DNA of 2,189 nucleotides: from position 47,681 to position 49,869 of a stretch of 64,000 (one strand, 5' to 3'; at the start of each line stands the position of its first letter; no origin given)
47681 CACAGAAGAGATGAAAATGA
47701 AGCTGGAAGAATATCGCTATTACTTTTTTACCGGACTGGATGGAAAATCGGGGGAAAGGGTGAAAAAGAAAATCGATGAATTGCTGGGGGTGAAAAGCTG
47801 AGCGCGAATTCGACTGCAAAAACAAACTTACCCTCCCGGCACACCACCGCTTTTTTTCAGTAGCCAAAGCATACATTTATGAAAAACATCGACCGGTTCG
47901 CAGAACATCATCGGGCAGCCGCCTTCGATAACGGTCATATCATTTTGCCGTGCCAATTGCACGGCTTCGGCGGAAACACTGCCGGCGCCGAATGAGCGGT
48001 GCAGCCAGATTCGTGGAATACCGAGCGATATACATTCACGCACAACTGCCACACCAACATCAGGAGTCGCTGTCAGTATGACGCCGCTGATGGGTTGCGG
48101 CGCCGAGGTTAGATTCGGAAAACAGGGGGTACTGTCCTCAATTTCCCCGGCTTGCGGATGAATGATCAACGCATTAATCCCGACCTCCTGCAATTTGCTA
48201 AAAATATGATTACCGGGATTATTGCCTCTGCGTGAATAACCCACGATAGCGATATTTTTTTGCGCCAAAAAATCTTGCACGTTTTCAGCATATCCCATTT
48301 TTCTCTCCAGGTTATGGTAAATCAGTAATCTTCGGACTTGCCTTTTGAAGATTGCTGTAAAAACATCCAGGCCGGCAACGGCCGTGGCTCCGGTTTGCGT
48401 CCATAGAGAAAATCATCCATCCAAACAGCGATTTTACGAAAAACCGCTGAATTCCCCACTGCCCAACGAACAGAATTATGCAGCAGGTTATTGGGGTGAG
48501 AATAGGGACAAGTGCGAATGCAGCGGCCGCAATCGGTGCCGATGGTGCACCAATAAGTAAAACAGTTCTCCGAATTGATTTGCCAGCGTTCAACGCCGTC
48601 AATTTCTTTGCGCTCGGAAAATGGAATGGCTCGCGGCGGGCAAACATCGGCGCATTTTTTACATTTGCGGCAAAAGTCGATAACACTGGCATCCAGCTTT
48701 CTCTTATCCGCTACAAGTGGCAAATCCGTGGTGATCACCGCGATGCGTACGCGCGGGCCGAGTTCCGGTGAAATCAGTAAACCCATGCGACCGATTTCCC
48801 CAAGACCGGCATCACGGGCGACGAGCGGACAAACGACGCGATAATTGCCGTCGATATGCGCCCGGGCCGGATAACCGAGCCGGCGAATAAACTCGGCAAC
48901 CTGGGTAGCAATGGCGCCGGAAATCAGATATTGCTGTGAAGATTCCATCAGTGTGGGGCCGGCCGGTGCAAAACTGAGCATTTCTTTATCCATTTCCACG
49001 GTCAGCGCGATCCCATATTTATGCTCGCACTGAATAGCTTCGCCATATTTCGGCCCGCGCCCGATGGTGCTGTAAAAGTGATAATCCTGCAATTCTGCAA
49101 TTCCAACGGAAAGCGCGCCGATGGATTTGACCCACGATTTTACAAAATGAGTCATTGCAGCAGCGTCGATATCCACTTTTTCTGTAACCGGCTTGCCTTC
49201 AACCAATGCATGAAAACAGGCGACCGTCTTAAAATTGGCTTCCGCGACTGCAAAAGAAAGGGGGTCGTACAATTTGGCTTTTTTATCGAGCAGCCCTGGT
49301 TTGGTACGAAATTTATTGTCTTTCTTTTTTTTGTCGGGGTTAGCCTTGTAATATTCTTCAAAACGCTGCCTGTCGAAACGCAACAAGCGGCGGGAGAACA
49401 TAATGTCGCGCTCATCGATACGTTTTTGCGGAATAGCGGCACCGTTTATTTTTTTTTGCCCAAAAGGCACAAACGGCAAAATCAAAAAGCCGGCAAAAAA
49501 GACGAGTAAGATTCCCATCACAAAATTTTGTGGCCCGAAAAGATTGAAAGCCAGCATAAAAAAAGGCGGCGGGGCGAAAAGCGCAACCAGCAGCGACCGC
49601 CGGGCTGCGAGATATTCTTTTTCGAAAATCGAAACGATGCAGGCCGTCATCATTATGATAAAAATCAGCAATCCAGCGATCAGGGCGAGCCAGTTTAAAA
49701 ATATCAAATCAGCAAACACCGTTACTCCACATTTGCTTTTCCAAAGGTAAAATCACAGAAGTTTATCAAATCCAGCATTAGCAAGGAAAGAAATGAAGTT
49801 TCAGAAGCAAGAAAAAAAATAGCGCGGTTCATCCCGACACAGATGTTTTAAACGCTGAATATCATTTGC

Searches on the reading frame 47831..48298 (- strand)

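Call 83: search_protein_families(library=pfam, proteins=[window:47831-48298:-], max_evalue=0.001)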
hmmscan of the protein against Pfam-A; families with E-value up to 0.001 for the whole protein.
window:47831-48298:- (156 aa): 2 families
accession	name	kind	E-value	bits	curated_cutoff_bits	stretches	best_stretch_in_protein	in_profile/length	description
PF13380.12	CoA_binding_2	-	2.5e-21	76.7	22.8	1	14-131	1-113/116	CoA binding domain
PF02629.25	CoA_binding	-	0.00022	22.4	22.3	1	13-98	3-92/97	CoA binding domain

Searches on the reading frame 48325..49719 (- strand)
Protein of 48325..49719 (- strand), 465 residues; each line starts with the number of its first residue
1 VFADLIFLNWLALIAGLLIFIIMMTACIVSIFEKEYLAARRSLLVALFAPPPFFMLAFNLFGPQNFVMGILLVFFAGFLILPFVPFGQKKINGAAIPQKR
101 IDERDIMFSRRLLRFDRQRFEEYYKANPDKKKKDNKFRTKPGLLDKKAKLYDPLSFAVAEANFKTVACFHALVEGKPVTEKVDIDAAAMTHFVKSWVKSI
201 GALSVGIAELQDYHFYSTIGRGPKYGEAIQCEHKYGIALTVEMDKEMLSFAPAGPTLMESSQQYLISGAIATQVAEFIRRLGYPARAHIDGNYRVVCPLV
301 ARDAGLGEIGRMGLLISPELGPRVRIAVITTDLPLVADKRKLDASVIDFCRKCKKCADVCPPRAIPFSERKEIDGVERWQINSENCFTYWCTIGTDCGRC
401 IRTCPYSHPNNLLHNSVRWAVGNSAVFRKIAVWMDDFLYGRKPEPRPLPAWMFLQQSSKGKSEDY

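Call 43: search_protein_families(library=pfam, proteins=[window:48325-49719:-], max_evalue=0.001)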
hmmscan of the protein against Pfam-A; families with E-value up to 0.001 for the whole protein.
window:48325-49719:- (465 aa): 3 families
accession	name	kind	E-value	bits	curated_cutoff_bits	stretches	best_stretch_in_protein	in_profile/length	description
PF12838.12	Fer4_7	-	1e-10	42.3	27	1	350-406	2-50/52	4Fe-4S dicluster domain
PF12837.12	Fer4_6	-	0.00025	21.3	25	0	348-365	7-24/24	4Fe-4S binding domain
PF00037.32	Fer4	-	0.00028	21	21.1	0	348-365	6-23/24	4Fe-4S binding domain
